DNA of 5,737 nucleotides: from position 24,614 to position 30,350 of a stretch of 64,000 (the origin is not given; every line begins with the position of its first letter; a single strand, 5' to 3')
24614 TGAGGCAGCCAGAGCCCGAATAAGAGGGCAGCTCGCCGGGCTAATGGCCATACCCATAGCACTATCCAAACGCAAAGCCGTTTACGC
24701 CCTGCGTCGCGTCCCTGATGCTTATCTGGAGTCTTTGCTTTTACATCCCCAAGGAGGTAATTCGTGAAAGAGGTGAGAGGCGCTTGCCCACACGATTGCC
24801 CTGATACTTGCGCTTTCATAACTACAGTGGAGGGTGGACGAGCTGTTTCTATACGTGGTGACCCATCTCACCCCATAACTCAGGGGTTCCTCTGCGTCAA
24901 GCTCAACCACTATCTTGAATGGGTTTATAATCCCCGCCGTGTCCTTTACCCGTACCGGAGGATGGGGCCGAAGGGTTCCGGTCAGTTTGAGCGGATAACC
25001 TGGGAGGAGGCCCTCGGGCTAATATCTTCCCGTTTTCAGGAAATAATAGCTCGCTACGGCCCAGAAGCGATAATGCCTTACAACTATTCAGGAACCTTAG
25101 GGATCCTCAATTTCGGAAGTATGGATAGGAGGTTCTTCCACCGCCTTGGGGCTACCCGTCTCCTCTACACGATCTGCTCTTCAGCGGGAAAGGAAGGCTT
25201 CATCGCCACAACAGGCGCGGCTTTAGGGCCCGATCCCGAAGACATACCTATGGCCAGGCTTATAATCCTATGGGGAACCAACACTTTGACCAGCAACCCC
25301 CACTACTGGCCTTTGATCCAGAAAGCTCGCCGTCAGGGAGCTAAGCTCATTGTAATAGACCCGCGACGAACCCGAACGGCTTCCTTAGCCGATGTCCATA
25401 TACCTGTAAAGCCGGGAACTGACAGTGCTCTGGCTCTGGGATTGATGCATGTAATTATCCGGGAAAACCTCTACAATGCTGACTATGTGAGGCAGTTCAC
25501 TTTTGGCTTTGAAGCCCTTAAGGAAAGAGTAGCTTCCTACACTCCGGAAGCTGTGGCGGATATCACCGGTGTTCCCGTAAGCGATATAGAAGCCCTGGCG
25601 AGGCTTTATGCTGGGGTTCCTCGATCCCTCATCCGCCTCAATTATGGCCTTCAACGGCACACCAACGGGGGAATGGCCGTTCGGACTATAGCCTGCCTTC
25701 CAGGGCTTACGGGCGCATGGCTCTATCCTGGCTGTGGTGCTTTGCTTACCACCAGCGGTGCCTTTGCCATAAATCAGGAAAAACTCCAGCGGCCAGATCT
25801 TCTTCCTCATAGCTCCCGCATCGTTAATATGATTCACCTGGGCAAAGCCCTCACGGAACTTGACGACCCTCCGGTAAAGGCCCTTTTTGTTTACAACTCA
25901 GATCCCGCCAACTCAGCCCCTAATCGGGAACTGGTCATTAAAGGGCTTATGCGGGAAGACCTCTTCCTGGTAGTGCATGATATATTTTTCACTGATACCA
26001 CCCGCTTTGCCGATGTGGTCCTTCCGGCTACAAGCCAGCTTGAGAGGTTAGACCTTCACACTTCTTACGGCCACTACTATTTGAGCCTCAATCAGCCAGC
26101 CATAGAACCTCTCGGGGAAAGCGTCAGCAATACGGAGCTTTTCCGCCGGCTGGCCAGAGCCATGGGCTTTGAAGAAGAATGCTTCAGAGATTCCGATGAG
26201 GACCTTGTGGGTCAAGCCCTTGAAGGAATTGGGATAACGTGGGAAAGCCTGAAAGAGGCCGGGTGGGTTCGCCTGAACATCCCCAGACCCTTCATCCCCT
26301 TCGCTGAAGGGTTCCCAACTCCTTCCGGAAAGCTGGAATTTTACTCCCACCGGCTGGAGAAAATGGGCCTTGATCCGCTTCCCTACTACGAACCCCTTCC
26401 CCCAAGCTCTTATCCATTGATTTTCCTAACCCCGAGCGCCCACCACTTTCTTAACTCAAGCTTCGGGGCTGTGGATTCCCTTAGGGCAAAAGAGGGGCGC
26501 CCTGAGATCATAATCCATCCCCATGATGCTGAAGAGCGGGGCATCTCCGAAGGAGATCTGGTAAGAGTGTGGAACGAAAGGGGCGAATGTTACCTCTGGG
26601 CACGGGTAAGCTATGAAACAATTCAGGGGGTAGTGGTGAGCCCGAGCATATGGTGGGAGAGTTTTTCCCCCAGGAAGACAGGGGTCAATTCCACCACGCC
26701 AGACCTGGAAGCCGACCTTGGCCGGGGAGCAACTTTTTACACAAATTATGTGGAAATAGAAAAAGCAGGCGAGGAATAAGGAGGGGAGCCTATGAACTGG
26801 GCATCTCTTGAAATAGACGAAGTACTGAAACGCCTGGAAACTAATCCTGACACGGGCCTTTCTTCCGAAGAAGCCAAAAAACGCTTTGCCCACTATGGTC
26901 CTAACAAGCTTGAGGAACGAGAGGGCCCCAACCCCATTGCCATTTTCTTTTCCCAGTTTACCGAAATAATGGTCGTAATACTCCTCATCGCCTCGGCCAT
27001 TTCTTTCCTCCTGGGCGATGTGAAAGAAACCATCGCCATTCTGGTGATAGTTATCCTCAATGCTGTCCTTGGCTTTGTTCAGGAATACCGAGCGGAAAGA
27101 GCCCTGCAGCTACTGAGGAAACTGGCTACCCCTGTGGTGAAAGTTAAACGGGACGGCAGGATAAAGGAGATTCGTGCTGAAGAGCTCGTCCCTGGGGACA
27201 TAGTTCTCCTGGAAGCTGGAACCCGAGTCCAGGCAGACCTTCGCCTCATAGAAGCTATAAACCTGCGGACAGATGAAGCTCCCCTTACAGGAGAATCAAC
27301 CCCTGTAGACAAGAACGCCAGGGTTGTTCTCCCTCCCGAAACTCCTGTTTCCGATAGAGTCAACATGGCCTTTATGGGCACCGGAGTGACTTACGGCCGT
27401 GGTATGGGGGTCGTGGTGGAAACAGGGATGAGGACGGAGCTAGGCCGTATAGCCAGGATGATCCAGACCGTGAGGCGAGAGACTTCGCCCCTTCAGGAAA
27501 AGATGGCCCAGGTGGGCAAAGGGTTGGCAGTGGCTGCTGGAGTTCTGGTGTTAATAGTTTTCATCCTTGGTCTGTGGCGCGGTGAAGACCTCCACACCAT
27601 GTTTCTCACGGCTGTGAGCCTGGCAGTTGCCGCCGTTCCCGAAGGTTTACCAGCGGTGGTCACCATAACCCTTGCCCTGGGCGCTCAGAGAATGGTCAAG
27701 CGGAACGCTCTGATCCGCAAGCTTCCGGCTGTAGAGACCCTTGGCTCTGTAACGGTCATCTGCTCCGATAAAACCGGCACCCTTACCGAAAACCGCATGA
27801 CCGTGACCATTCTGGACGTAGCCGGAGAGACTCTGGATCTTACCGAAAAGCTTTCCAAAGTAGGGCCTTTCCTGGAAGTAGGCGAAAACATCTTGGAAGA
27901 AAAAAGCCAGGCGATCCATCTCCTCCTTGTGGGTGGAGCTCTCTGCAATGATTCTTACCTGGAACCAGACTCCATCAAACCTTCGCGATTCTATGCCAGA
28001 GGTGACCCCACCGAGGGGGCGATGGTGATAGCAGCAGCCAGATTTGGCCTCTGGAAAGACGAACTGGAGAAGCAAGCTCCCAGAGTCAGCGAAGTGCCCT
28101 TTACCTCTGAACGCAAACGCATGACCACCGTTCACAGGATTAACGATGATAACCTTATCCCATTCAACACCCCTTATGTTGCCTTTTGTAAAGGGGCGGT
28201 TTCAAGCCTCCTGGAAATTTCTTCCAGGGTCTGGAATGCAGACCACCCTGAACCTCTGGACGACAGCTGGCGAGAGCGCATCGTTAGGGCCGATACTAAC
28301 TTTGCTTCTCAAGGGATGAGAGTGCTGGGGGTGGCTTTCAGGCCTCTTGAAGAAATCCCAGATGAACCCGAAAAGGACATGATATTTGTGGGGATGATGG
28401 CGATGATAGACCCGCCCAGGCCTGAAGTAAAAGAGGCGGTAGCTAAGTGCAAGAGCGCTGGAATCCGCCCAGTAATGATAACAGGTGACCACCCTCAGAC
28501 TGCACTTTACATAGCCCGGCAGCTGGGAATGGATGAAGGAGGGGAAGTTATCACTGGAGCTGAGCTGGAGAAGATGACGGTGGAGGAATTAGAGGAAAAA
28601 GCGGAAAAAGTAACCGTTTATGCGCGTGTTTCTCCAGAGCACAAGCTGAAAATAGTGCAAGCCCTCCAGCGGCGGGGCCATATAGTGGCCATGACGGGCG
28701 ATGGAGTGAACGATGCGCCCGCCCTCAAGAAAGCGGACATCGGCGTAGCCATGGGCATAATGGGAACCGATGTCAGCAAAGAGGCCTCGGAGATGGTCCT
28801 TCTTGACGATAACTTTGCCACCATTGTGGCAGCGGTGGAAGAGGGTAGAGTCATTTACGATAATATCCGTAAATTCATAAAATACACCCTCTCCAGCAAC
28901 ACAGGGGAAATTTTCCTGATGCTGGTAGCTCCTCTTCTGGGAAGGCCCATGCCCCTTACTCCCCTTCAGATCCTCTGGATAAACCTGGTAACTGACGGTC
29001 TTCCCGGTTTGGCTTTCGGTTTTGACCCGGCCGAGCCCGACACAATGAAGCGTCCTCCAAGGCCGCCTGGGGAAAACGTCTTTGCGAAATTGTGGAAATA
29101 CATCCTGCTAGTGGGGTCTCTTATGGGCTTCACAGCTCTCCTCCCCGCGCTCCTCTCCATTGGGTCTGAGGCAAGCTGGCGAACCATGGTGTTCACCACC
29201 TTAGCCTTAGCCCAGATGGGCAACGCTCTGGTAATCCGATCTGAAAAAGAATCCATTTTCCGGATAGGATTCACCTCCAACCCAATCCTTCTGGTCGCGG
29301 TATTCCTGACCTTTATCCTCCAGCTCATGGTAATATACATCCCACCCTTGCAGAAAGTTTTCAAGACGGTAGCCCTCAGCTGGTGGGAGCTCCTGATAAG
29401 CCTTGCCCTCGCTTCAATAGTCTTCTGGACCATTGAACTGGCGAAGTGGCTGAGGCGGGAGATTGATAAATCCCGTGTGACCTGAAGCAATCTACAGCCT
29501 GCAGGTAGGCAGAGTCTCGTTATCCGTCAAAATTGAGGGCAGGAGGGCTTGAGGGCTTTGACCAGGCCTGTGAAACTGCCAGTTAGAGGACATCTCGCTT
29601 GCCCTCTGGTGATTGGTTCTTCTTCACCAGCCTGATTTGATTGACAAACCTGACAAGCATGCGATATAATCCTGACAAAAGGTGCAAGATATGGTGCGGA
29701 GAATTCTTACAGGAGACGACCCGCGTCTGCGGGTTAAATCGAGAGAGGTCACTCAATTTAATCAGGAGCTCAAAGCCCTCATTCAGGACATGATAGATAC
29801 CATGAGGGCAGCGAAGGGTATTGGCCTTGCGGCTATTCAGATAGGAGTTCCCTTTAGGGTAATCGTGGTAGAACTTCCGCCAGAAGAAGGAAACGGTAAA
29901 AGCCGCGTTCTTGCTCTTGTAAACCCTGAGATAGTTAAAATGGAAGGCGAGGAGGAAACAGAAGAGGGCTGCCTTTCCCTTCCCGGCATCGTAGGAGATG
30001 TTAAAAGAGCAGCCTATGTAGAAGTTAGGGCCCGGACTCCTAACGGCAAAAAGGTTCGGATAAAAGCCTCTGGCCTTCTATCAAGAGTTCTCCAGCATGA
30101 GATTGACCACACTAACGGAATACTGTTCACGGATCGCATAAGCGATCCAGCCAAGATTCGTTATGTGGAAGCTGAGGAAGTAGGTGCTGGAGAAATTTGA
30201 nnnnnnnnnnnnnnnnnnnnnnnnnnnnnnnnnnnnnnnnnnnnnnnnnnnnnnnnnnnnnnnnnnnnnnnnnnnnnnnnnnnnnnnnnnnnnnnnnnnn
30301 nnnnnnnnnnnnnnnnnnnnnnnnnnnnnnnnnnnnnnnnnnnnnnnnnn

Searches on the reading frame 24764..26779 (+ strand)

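Call 60: search_protein_families(library=ncbifam, proteins=[window:24764-26779:+], max_evalue=0.00001)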
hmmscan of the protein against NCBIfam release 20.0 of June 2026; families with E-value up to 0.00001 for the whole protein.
window:24764-26779:+ (671 aa): 25 families
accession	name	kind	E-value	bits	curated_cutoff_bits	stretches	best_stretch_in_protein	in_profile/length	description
TIGR01591.1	Fdh-alpha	equivalog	1.2e-89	301.2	666.25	2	8-326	3-318/672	formate dehydrogenase subunit alpha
TIGR02166.1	dmsA_ynfE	subfamily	9.9e-79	265.3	777.7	1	4-668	45-794/794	DMSO/selenate family reductase complex A subunit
NF047855.1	AssmNtatRedNasC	equivalog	2.2e-67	227.9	1100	2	35-355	53-373/708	assimilatory nitrate reductase catalytic subunit NasC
TIGR03479.1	DMSO_red_II_alp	subfamily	4.8e-67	226.8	984.75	4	44-244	105-305/913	molybdopterin-dependent oxidoreductase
NF012032.0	PRK15488.1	equivalog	8.4e-61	205.9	694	2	5-293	45-329/759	thiosulfate reductase PhsA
TIGR00509.1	bisC_fam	subfamily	7.5e-60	203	1017.55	2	54-475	39-517/772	molybdopterin guanine dinucleotide-containing S/N-oxide reductase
NF011566.1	PRK14990.1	exception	8.7e-58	196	1600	1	36-668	96-814/814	dimethylsulfoxide reductase subunit A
NF041885.1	selenate_YnfE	exception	8.3e-55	186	1675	2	3-320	48-399/805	selenate/tellurate reductase subunit YnfE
NF041884.1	selenate_YnfF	exception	2.1e-48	164.9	1650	2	44-468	90-558/798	selenate/tellurate reductase subunit YnfF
NF011682.0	PRK15102.1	equivalog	2.2e-41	141.8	909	2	369-633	469-767/829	trimethylamine-N-oxide reductase TorA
TIGR02164.1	torA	equivalog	2.7e-40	138.3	1465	2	368-641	464-771/824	trimethylamine-N-oxide reductase TorA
TIGR01553.1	formate-DH-alph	equivalog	5.2e-36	123.8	814.2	2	160-247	218-305/1009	formate dehydrogenase-N subunit alpha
NF041323.1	Nitr_red_NasA_Halo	equivalog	8.6e-36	123.7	1000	2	22-331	14-316/673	assimilatory nitrate reductase NasA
NF010055.0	PRK13532.1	equivalog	1.7e-34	119.2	904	1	11-245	49-290/830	nitrate reductase catalytic subunit NapA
NF041783.2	mnquin_red_QrcB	equivalog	2.5e-33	115.2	440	1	12-498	60-532/695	menaquinone reductase molybdopterin-binding-like subunit QrcB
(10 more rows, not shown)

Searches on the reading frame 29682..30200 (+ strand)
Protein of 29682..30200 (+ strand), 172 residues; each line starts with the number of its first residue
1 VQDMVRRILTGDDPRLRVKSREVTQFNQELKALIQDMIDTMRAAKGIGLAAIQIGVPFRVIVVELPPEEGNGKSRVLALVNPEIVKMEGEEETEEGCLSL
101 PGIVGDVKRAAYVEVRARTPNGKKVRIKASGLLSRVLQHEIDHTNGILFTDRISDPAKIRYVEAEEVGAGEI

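Call 49: search_protein_families(library=pfam, proteins=[window:29682-30200:+], max_evalue=0.0001)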
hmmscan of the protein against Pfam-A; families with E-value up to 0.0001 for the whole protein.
window:29682-30200:+ (172 aa): 1 family
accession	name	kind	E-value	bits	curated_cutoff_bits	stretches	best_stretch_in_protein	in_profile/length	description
PF01327.26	Pep_deformylase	-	2.8e-52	176.9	22.8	1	6-156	2-153/156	Polypeptide deformylase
